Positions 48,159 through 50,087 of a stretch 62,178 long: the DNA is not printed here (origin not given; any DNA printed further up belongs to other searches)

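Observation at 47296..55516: Candidate new B12-dependent carbon-skeleton rearrangement pathway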

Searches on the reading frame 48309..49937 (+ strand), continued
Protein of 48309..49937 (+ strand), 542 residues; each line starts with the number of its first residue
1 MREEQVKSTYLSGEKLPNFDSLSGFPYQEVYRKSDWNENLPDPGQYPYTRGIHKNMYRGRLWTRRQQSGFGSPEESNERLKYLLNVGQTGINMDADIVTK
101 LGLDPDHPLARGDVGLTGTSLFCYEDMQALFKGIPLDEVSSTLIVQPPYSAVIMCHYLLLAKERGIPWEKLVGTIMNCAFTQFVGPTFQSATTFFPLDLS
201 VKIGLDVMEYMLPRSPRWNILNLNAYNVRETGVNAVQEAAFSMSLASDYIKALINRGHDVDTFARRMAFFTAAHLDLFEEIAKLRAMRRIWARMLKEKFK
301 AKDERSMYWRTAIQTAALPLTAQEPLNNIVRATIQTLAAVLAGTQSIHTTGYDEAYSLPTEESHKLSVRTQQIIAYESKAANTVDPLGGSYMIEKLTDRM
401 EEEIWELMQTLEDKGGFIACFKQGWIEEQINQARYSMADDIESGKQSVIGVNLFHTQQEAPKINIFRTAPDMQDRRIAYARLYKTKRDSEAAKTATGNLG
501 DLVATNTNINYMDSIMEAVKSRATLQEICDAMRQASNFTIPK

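Call 12: search_solved_structures(query=window:48309-49937:+, show_alignments=4, max_evalue=1e-60)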
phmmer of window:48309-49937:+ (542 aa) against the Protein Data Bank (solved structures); distinct sequences matched with E-value up to 1e-60: 7.
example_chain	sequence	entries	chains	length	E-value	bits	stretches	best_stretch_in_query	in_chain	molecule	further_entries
4r3u_A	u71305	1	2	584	1.2e-116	393.6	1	14-533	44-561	2-hydroxyisobutyryl-CoA mutase large subunit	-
8gju_J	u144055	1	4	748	2.3e-95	323.4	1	24-534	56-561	Methylmalonyl-CoA mutase, mitochondrial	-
2xij_A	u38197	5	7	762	2.4e-95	323.3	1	24-534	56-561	METHYLMALONYL-COA MUTASE, MITOCHONDRIAL | Methylmalonyl-CoA mutase, mitochondrial precursor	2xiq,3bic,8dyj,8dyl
1req_A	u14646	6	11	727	4.4e-83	282.8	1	28-534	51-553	METHYLMALONYL-COA MUTASE | PROTEIN (METHYLMALONYL-COA MUTASE)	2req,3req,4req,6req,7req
5req_A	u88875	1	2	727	8.3e-83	281.9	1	28-534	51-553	PROTEIN (METHYLMALONYL-COA MUTASE ALPHA-SUBUNIT)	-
1e1c_A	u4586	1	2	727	1.2e-82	281.5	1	28-534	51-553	METHYLMALONYL-COA MUTASE ALPHA CHAIN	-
6oxc_A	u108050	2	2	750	1.5e-80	274.5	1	43-534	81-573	Methylmalonyl-CoA mutase large subunit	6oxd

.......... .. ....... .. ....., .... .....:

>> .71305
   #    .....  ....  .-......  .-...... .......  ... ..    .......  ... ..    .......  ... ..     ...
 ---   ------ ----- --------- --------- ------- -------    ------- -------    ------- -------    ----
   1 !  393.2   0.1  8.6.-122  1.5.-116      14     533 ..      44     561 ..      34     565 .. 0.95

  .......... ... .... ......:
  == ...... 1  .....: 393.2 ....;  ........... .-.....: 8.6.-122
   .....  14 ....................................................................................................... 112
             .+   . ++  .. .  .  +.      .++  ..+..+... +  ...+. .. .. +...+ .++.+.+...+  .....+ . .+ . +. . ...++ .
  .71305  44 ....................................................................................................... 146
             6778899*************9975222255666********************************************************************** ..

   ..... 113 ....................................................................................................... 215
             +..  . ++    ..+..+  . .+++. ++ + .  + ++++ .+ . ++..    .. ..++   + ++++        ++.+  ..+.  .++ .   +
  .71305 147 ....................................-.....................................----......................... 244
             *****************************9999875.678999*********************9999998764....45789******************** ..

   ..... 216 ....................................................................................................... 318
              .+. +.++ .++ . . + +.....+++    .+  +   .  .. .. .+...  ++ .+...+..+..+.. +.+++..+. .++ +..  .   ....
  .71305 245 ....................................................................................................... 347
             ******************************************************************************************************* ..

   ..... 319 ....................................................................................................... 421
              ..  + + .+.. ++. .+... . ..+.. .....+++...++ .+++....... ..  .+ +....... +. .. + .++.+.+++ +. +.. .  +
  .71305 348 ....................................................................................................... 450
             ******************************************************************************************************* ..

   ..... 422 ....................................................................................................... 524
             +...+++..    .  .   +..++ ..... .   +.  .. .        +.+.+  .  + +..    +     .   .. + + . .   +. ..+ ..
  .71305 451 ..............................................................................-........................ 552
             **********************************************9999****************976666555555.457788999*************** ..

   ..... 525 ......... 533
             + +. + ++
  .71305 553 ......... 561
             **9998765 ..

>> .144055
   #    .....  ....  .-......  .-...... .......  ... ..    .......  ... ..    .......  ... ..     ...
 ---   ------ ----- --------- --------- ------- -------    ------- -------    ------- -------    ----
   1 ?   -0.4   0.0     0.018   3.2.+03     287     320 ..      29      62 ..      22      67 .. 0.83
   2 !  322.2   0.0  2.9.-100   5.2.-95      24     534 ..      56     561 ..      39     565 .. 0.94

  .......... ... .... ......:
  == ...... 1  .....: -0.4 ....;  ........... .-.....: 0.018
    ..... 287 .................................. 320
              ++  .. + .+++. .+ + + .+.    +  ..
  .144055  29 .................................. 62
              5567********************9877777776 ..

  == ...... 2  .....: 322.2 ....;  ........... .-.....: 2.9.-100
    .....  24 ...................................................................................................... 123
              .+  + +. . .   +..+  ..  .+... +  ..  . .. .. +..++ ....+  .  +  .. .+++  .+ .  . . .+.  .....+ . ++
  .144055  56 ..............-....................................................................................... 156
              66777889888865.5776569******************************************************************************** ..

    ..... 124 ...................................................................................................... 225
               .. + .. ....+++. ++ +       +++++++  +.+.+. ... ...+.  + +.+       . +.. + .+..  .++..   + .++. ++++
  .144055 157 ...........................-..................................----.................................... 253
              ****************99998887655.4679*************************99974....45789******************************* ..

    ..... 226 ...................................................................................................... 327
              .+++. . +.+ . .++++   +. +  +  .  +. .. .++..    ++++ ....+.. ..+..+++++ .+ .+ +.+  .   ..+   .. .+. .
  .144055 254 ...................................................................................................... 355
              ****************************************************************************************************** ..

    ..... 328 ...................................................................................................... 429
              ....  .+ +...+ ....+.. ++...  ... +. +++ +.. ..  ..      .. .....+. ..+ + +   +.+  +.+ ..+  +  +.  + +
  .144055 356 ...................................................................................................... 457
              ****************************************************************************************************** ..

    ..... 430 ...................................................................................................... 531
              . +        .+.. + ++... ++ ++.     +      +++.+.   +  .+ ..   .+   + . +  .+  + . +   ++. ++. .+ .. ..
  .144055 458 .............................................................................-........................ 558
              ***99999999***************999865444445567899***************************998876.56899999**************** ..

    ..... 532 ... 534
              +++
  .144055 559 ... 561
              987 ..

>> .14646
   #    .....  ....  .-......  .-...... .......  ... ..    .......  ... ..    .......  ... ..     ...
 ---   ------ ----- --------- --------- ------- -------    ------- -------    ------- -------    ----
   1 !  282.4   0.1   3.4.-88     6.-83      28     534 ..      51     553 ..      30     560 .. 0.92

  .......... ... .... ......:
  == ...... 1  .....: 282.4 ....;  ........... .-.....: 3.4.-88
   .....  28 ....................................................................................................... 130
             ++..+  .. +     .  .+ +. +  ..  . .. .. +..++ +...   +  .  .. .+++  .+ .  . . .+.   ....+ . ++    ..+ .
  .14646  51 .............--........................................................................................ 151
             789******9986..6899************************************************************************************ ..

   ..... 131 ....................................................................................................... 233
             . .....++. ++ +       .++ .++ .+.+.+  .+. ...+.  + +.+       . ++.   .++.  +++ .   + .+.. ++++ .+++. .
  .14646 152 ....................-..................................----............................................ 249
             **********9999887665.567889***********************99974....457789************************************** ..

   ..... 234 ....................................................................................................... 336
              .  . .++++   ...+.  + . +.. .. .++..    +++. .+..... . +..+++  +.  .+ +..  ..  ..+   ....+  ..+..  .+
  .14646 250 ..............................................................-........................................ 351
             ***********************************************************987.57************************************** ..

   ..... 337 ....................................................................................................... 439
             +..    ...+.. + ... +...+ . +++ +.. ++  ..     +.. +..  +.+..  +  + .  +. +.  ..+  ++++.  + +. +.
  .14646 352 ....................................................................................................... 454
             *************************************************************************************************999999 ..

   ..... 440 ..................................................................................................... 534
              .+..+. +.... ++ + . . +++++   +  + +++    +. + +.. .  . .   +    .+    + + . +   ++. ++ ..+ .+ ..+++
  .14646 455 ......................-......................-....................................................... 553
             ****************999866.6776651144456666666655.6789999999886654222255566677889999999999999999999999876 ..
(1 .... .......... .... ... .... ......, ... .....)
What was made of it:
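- On Methylmalonyl-CoA mutase (MCM): The aligned residues are Gln67, Ser190 (after a 4-residue insertion) and Asn227 (call 12).
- On Isobutyryl-CoA mutase (ICM/IcmF): The residues are Gln67 and Ser190 (call 12).
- The carboxylate-binding Tyr89 and Arg207 expected for a succinyl-type substrate are missing (call 12).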

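Call 37: search_protein_families(library=ncbifam, proteins=[L001:12099-12887:+, L001:18204-18710:+], max_evalue=0.00001)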
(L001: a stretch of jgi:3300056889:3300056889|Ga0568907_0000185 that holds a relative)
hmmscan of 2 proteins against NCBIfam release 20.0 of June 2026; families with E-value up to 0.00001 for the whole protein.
L001:12099-12887:+ (262 aa): 0 families

L001:18204-18710:+ (168 aa): 41 families (the best 25 are shown)
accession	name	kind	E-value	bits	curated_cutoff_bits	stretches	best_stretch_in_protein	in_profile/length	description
NF011569.0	PRK14993.1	equivalog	5.7e-36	124.2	416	1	3-149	43-189/244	tetrathionate reductase subunit TtrB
TIGR02951.1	DMSO_dmsB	equivalog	4.9e-34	117.7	214.1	1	4-152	2-157/161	DMSO/selenate family reductase complex B subunit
NF045797.1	DsrO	equivalog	1.4e-32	113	200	1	2-152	42-206/235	sulfate reduction electron transfer complex DsrMKJOP subunit DsrO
NF041715.1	arsenate_red_ArrB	equivalog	1e-29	103.8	450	1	3-111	2-109/233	arsenate respiratory reductase iron-sulfur subunit ArrB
TIGR03478.1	DMSO_red_II_bet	subfamily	4.2e-29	101.5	480.7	1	52-149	124-221/321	DMSO reductase family type II enzyme, iron-sulfur subunit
TIGR03149.1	cyt_nit_nrfC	equivalog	1.5e-27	96.4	377.6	1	3-156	38-192/225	cytochrome c nitrite reductase Fe-S protein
TIGR01582.1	FDH-beta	equivalog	5e-27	94.7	334.7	1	4-154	22-188/283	formate dehydrogenase subunit beta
NF042979.1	EthbenzDh_ebdB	equivalog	5.4e-26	91.3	740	1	52-149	146-243/354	ethylbenzene dehydrogenase subunit beta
NF045715.1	sulf_resp_HmcB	equivalog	5.6e-23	81.5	420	1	4-152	37-202/307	sulfate respiration complex iron-sulfur protein HmcB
NF038355.1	FDH3_beta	equivalog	1e-22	81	240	1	5-119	4-114/180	formate dehydrogenase FDH3 subunit beta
NF008134.0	PRK10882.1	equivalog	1.8e-22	79.9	263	1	47-151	101-211/329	hydrogenase 2 operon protein HybA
TIGR01660.1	narH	equivalog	1e-20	73.7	524.05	1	53-146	177-270/492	nitrate reductase subunit beta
NF009408.0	PRK12769.1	equivalog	7.5e-20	70.6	1003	1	6-144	5-143/659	formate-dependent uric acid utilization protein AegA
NF007658.0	PRK10330.1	equivalog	1.2e-19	70.5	260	1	6-155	5-164/181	electron transport protein HydN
NF007382.0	PRK09898.1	equivalog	5.3e-17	62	213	1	3-126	58-191/208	ferredoxin-like protein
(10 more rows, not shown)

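Call 47: find_related_loci(query=A2, collection=metagenome_contigs, flank=10000)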
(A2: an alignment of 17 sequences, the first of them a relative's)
Query A2 (542 aa) in metagenome_contigs; peptide patterns used: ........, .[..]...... (x = any residue, [..] = any of these).
376 stretches matched a pattern; 239 encode a relative of the query (tblastn E <= 1e-3); the best 80 are kept; 80 distinct loci.
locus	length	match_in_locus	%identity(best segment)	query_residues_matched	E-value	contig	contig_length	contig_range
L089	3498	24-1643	72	2-541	0e+0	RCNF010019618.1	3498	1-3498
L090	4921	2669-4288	72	2-541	0e+0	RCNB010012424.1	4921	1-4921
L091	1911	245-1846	74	8-541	0e+0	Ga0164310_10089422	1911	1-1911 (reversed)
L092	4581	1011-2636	73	1-541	0e+0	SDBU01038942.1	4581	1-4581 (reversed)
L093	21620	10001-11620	72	2-541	0e+0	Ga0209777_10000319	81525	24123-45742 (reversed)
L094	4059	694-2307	73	4-541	0e+0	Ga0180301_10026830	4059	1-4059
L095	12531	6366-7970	72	8-542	0e+0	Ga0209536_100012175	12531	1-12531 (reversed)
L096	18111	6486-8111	72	1-541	0e+0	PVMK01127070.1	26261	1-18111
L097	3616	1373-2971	73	9-541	0e+0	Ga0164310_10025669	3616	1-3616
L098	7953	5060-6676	71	3-541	0e+0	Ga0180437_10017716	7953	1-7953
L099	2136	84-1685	72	8-541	0e+0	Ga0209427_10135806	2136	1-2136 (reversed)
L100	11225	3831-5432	72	8-541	0e+0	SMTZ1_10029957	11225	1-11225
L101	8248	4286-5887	72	6-541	0e+0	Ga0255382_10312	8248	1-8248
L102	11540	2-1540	74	30-542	0e+0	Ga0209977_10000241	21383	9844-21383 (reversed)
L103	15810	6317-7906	72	8-540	0e+0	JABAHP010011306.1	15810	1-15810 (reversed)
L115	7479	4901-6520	66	3-542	0e+0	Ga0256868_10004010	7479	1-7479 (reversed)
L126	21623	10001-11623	66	2-542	0e+0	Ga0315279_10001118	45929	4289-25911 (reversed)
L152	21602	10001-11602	64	8-541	0e+0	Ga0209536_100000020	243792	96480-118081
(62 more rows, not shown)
